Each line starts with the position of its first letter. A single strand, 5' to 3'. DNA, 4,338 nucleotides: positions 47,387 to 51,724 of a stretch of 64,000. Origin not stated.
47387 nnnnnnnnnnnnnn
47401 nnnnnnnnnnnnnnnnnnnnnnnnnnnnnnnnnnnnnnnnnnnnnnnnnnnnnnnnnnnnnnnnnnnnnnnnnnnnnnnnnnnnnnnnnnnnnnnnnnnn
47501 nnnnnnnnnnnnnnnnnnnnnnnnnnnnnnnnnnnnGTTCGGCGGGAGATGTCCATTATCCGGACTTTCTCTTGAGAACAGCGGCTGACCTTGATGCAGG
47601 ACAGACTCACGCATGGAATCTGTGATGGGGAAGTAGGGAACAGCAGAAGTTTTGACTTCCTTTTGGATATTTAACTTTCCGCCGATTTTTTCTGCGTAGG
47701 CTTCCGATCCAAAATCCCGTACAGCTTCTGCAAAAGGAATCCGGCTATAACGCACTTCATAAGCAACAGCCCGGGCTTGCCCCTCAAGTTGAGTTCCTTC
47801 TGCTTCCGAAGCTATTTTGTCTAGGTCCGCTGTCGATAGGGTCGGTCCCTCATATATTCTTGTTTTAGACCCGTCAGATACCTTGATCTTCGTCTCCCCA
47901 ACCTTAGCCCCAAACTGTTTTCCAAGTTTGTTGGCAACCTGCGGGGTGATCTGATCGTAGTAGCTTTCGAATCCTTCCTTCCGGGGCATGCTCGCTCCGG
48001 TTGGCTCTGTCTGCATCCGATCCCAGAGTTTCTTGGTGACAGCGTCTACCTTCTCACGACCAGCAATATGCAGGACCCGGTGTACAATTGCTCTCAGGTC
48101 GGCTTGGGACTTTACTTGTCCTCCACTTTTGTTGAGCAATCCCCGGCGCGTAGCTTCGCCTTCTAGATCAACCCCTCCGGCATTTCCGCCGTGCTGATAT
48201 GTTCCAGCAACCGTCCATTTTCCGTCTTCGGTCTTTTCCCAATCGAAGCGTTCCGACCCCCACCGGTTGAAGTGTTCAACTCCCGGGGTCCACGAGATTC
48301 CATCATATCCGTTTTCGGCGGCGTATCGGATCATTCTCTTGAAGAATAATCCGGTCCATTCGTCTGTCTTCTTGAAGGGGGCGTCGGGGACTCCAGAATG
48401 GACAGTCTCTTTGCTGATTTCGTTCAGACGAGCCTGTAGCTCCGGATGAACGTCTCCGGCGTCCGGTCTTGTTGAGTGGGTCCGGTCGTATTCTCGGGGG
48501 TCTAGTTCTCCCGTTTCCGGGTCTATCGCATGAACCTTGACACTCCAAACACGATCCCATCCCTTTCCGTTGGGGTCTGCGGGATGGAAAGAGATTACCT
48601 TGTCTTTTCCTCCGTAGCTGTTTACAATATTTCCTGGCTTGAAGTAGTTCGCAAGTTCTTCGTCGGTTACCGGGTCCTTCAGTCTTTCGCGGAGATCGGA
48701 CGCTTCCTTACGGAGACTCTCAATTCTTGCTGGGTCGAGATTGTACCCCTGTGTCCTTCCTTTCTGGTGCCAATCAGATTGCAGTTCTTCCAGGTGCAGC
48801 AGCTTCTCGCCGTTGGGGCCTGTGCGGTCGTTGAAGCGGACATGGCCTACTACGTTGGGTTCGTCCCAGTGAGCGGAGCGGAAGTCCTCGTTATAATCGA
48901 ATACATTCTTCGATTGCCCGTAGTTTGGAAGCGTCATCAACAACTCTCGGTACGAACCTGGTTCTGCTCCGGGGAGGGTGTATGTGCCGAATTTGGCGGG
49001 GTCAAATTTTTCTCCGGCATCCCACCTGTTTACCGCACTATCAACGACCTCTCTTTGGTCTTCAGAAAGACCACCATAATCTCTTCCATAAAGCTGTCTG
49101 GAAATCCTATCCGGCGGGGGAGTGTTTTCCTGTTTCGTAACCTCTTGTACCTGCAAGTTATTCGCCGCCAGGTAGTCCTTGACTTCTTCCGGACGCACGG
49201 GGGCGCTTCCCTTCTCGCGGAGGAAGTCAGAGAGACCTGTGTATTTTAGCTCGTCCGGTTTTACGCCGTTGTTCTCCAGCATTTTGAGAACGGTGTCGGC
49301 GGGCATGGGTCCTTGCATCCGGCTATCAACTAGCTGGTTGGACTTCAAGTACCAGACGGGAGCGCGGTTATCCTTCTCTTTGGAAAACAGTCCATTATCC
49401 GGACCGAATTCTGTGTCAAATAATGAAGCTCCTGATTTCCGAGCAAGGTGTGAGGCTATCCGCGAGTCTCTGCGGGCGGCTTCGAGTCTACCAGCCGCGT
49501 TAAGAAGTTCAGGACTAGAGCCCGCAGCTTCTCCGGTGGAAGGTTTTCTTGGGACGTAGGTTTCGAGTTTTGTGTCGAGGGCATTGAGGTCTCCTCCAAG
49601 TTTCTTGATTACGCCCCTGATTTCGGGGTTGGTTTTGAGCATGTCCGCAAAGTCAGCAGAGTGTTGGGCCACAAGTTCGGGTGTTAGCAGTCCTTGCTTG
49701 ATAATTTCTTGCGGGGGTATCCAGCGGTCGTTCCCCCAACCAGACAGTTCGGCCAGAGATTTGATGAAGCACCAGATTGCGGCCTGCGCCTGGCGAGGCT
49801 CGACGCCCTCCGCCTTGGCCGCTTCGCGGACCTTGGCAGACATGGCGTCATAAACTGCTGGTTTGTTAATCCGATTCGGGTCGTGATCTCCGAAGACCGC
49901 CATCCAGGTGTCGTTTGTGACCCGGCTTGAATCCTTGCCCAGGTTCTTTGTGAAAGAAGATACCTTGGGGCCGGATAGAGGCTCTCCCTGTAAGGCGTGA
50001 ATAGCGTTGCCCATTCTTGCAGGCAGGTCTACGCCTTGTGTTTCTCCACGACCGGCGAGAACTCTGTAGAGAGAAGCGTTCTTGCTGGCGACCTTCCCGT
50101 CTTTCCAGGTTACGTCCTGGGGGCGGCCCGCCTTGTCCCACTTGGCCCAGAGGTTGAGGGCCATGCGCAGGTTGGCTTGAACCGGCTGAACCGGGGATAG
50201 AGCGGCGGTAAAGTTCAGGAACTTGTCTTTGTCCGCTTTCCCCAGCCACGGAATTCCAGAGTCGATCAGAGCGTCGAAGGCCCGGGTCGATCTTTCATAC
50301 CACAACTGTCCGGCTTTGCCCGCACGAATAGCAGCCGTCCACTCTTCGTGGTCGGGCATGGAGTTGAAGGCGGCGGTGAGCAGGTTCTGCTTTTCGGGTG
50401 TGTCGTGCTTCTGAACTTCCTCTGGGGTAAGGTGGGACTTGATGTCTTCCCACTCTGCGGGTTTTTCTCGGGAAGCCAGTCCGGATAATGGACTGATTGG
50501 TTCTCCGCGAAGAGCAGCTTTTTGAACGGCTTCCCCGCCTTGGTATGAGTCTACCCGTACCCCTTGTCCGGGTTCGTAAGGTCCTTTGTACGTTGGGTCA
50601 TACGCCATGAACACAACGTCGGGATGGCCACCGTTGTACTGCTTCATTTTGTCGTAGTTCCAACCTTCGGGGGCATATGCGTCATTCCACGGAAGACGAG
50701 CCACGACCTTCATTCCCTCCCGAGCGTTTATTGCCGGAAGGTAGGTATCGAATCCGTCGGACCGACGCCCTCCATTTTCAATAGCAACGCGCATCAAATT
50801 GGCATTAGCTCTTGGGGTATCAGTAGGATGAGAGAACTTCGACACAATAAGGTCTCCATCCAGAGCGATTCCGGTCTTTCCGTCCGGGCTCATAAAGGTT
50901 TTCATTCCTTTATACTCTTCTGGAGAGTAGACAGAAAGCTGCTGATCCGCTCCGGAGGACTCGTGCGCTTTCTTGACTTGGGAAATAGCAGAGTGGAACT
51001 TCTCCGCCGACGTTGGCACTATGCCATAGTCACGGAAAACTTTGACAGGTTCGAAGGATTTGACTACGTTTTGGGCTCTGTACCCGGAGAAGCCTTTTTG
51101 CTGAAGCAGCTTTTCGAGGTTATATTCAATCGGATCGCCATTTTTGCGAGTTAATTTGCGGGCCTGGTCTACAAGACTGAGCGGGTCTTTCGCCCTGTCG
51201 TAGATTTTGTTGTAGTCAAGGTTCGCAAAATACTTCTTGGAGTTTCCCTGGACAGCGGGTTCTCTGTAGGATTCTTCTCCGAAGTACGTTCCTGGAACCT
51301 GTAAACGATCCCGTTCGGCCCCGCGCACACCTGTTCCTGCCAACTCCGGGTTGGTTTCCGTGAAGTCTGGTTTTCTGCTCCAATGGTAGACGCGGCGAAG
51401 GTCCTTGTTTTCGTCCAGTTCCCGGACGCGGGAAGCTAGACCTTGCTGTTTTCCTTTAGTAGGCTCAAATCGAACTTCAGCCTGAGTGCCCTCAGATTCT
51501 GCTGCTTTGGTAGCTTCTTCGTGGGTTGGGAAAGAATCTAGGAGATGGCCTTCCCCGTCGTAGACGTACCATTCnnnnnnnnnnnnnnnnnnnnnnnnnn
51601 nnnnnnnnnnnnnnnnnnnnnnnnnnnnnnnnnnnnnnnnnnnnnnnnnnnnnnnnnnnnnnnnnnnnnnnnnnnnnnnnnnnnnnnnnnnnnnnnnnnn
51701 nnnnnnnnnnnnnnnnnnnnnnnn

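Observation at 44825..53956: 3,043-aa single ORF in the virion arm: polyvalent, ejection-type giant protein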

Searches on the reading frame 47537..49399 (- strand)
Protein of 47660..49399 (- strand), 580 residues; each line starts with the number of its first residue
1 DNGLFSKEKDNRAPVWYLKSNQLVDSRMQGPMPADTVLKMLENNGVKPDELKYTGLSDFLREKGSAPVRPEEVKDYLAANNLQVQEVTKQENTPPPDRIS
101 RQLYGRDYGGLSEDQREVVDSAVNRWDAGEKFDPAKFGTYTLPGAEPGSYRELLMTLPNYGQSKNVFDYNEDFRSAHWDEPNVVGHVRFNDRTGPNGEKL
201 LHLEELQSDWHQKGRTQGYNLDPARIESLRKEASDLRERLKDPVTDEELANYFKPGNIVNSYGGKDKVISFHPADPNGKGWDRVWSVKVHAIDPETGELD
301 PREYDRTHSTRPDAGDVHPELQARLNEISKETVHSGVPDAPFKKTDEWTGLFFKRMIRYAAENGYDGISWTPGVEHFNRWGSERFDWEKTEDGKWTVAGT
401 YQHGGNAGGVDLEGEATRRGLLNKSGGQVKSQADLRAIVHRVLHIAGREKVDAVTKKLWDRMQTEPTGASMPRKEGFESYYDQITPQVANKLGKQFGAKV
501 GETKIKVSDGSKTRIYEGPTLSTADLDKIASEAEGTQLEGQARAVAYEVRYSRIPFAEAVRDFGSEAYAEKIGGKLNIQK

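Call 19: search_dna_similar(query=window:47660-49399:-, collection=phages, mode=protein, max_rows=25, max_evalue=0.001)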
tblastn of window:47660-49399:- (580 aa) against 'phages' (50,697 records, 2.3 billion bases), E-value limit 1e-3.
Records with a match: 4; places in all: 5; records where one place covers at least 80% of the query: 0.
Best place of each record, by identity: <60% 4.
By first word of the organism name: Dolichospermum 1; Caudoviricetes 1; Pseudomonas 1; Pelagibacter 1.
By host as written in the record: Dolichospermum flos-aquae 1; - 1; Pseudomonas aeruginosa 1; Candidatus Pelagibacter sp. HTCC1062 1.
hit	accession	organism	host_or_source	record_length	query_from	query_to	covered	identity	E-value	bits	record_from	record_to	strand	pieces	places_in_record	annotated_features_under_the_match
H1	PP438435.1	Dolichospermum phage Dfl-JY45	Dolichospermum flos-aquae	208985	73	500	56%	27.1%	3e-9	127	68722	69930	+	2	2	hypothetical protein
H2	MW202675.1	Caudoviricetes sp.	Manatee Spring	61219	189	502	54%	26.3%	3e-8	63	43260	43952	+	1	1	hypothetical protein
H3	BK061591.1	Pseudomonas phage vB_PaeP-D14S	Pseudomonas aeruginosa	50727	250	317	12%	40.8%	1e-3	49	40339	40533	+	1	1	Site-specific DNA-methyltransferase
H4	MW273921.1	Pelagibacter phage HTVC028P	Candidatus Pelagibacter sp. HTCC1062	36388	137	220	14%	32.7%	6e-4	49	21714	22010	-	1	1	hypothetical protein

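Call 56: predict_structure(alignment_id=A1)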
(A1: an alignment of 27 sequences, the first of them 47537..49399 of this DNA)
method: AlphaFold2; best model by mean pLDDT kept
length: 621 residues; sequences in the alignment: 27
mean_pLDDT: 76.6   pTM: 0.67
mean pLDDT of the five models: 76.6, 74.9, 73.8, 72.7, 72.5
residues with pLDDT >= 90: 203; 70-90: 213; 50-70: 115; < 50: 90
segments of 3 or more residues with pLDDT < 50: 1-15, 95-108, 162-169, 260-264, 279-283, 402-423, 610-621
pLDDT, mean of each block of 10 residues (from residue 1): 37 58 91 97 89 87 95 87 76 51 48 65 56 81 90 83 45 84 92 96 94 83 81 88 76 60 52 55 53 69 55 67 84 75 87 92 96 84 75 80 41 44 64 81 59 77 82 69 96 94 87 89 97 97 97 95 96 93 92 92 61 36 32
secondary structure, 60 per line:
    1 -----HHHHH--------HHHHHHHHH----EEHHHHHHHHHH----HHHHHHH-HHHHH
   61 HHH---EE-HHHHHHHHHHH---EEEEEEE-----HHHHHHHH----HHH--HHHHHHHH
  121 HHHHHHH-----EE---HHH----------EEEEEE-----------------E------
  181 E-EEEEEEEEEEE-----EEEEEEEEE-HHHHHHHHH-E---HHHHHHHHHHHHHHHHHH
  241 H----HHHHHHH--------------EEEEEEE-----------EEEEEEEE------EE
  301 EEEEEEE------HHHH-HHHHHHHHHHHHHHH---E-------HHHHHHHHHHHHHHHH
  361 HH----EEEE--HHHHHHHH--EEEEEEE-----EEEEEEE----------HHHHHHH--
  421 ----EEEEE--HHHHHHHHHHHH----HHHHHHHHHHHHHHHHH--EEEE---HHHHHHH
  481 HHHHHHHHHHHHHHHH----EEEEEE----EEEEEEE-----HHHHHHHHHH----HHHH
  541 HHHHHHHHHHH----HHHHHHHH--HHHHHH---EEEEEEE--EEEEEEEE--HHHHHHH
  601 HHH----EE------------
elements in order: H6-10 H19-27 H34-43 H48-54 H56-63 H70-80 E84-90 H96-103 H113-127 E151-156 E183-193 E199-207 H209-217 H223-241 H246-252 E267-273 E285-292 E299-307 H314-317 H319-333 H345-362 E367-370 H373-380 E383-389 E395-401 H412-418 E425-429 H432-443 H448-464 E467-470 H474-496 E501-506 E511-517 H523-532 H537-551 H556-563 H566-571 E575-581 E584-591 H594-603

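Call 59: fold_search(model_id=the predicted structure, library=pdb)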
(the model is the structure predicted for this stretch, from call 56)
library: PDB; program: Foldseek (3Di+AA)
matches with E <= 10: 354; with E <= 0.001: 0
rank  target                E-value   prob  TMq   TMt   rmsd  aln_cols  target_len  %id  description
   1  2fxf_B                2.6e-02  0.54  0.08  0.26  25.4       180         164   15  Human spermidine/spermine N1-acetyltransferase (released 2006-02-14)
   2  3bj7_B                2.7e-02  0.66  0.09  0.28  19.2       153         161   12  Spermine/spermidine N1-acetyltransferase from mouse: Crystal structure of a ternary complex reveals solvent-mediated s (released 2008-09-16)
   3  6edw_D                3.2e-02  0.44  0.07  0.06  19.2       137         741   14  Crystal structure of Mycobacterium tuberculosis ICL2 in the apo form (released 2019-08-14)
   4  2b4d_A                3.8e-02  0.54  0.09  0.25  19.1       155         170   14  SSAT+COA+SP- SP disordered (released 2006-01-17)
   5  9obo_B                4.2e-02  0.38  0.06  0.06  22.4       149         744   12  Crystal structure of Mycobacterium tuberculosis isocitrate lyase 2 fixed in the apo form with disulfide bonds (released 2026-03-18)
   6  9obo_A                4.7e-02  0.51  0.07  0.06  18.4       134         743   12  Crystal structure of Mycobacterium tuberculosis isocitrate lyase 2 fixed in the apo form with disulfide bonds (released 2026-03-18)
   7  2b3u_A                5.0e-02  0.57  0.08  0.26  19.8       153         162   14  Human Spermine spermidine acetyltransferase K26R mutant (released 2006-01-17)
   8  6edw_A                5.0e-02  0.35  0.07  0.06  19.3       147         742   12  Crystal structure of Mycobacterium tuberculosis ICL2 in the apo form (released 2019-08-14)
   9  6edw_B                5.6e-02  0.25  0.07  0.06  23.3       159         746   11  Crystal structure of Mycobacterium tuberculosis ICL2 in the apo form (released 2019-08-14)
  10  8g8k                  5.9e-02  0.57  0.06  0.21  11.4        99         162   12  Crystal structure of Rv1916 (residues 233-398) (released 2023-06-07)
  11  8xjh_B                5.9e-02  0.30  0.08  0.21  14.3       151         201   13  Crystal structure of Arabidopsis N-amino acetyltransferase 2 (AtNATA2) bound to di-CoA (released 2024-12-25)
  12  6ee1_D                5.9e-02  0.21  0.07  0.06  25.4       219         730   10  Crystal structure of Mycobacterium tuberculosis ICL2 in complex with acetyl-CoA (released 2019-08-14)
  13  6edz_A                5.9e-02  0.16  0.07  0.06  25.6       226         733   11  Crystal structure of Mycobacterium tuberculosis ICL2 in complex with acetyl-CoA, form I (released 2019-08-14)
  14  2b5g_A                6.2e-02  0.47  0.08  0.25  19.3       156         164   15  Wild Type SSAT- 1.7A structure (released 2006-01-17)
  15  3bj8_B                6.6e-02  0.57  0.08  0.26  14.6       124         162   11  Spermine/spermidine N1-acetyltransferase from mouse: Crystal structure of a ternary complex reveals solvent-mediated s (released 2008-09-16)
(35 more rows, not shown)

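Call 73: fold_search(model_id=the predicted structure, library=viral)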
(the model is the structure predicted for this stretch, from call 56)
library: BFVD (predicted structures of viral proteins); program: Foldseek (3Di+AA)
matches with E <= 10: 367; with E <= 0.001: 27
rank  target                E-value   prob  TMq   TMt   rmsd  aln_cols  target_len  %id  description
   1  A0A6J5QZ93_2          1.6e-26  1.00  0.46  0.26  17.7       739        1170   19  Uncharacterized protein [uncultured Caudovirales phage]
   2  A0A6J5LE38            2.6e-23  1.00  0.45  0.38  11.8       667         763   20  Uncharacterized protein [uncultured Caudovirales phage]
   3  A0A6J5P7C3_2          2.9e-23  1.00  0.47  0.25  22.4       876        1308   17  Uncharacterized protein [uncultured Caudovirales phage]
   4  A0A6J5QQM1            2.1e-22  1.00  0.49  0.36  18.4       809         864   18  Uncharacterized protein [uncultured Caudovirales phage]
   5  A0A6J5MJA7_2          4.7e-22  1.00  0.44  0.25  18.3       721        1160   19  EF-hand domain-containing protein [uncultured Caudovirales phage]
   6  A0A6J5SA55            2.6e-21  1.00  0.44  0.25  14.0       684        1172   21  Gene product 88 domain-containing protein [uncultured Caudovirales phage]
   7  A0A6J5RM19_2          1.9e-17  1.00  0.30  0.18  16.8       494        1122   23  Gene product 88 domain-containing protein [uncultured Caudovirales phage]
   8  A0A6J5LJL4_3          7.6e-17  1.00  0.35  0.18  11.5       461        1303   19  LT_GEWL domain containing protein [uncultured Caudovirales phage]
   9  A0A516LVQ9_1          9.4e-16  1.00  0.38  0.25  15.7       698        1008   14  (no name in the UniProt tables at hand)
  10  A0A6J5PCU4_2          7.5e-14  1.00  0.36  0.17  19.6       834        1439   15  Uncharacterized protein (Fragment) [uncultured Caudovirales phage]
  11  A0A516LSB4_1          9.3e-14  1.00  0.30  0.18  24.4       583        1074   18  (no name in the UniProt tables at hand)
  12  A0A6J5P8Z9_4          2.1e-12  1.00  0.32  0.15   9.5       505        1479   17  ART-PolyVal-like domain-containing protein [uncultured Caudovirales phage]
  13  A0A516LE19            4.3e-12  1.00  0.33  0.19  14.7       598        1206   14  (no name in the UniProt tables at hand)
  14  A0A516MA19            2.8e-11  1.00  0.27  0.19  26.5       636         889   15  (no name in the UniProt tables at hand)
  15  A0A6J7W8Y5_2          1.0e-10  1.00  0.29  0.19  17.1       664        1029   12  Large polyvalent protein associated domain-containing protein [uncultured Caudovirales phage]
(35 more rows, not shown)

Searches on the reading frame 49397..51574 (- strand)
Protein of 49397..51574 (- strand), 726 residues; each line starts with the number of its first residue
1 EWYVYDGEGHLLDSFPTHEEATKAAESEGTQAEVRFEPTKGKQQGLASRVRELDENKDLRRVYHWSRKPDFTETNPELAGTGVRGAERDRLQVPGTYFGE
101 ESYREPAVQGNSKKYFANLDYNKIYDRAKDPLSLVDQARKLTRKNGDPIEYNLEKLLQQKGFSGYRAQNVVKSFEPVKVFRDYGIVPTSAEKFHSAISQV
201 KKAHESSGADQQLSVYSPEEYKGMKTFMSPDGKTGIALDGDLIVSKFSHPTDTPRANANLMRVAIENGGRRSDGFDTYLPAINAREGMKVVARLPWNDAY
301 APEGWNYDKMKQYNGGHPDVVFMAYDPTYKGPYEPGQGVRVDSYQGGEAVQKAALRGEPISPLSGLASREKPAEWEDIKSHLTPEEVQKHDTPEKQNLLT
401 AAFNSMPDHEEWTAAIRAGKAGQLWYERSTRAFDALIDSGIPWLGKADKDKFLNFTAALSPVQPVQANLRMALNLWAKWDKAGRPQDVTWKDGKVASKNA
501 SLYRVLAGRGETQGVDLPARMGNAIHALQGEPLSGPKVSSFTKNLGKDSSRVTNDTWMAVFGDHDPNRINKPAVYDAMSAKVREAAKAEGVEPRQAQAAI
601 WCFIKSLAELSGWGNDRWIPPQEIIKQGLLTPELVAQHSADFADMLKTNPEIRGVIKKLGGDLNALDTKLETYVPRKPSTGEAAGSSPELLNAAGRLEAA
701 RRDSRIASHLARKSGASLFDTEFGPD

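Call 60: find_homologous_proteins(query=window:49397-51574:-, max_evalue=0.001)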
Query window:49397-51574:- (726 aa): 9 proteins with E <= 0.001 among 8000 candidates.
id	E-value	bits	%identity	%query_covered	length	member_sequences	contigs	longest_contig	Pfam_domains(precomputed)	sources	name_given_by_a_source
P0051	4.5e-39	153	45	27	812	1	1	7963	PF18838.8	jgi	jgi:hypothetical protein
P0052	5.4e-37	146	36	22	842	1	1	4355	-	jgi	jgi:hypothetical protein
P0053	1.1e-36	145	43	21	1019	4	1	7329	-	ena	-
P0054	6.3e-36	142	44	19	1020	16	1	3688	-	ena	-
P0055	8.2e-34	135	43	23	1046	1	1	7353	PF23802.2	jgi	jgi:hypothetical protein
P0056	6.6e-31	126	31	32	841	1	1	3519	PF23802.2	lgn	-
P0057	1.5e-16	78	36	21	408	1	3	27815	PF26415.1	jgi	-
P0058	1.7e-16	78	39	18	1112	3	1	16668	-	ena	-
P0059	2.0e-8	51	35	19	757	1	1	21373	-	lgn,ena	-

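Call 62: search_protein_families(library=pfam, proteins=[P0051, P0052, P0053, P0055, P0056, P0057, P0058, P0059], max_evalue=0.05)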
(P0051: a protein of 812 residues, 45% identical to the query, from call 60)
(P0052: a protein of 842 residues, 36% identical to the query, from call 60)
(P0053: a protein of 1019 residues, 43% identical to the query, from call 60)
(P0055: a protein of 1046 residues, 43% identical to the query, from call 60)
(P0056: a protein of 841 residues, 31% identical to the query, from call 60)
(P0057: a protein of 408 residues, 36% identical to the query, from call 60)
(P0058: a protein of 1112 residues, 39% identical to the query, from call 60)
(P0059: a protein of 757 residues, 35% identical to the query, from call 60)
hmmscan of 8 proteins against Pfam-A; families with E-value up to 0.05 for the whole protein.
P0051 (812 aa): 1 family
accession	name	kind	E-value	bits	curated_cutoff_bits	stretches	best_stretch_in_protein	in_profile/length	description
PF18838.6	LPD23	-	1.1e-14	54.3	27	1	153-208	2-57/58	Large polyvalent protein associated domain 23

P0052 (842 aa): 1 family
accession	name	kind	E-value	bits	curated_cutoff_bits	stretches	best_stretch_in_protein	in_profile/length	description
PF23802.1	DUF7178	-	1.3e-05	25.7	27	1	240-444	32-187/193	Family of unknown function (DUF7178)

P0053 (1019 aa): 1 family
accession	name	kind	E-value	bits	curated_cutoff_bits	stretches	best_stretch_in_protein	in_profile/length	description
PF23802.1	DUF7178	-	6.7e-05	23.3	27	0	277-328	34-88/193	Family of unknown function (DUF7178)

P0055 (1046 aa): 1 family
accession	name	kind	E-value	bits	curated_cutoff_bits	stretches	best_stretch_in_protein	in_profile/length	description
PF23802.1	DUF7178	-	7.9e-29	101.4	27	3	687-778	8-89/193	Family of unknown function (DUF7178)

P0056 (841 aa): 2 families
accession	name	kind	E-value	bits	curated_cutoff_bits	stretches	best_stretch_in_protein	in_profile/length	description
PF23802.1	DUF7178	-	2e-07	31.6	27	1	244-381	35-142/193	Family of unknown function (DUF7178)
PF10109.15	Phage_TAC_7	-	0.041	14.4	25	0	185-223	38-75/79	Phage tail assembly chaperone proteins, E, or 41 or 14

P0057 (408 aa): 0 families

P0058 (1112 aa): 1 family
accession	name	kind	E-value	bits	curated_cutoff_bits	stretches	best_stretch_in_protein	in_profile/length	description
PF18760.7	ART-PolyVal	-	0.0015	19.7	31.2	1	931-1002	9-63/140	ADP-Ribosyltransferase in polyvalent proteins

P0059 (757 aa): 0 families
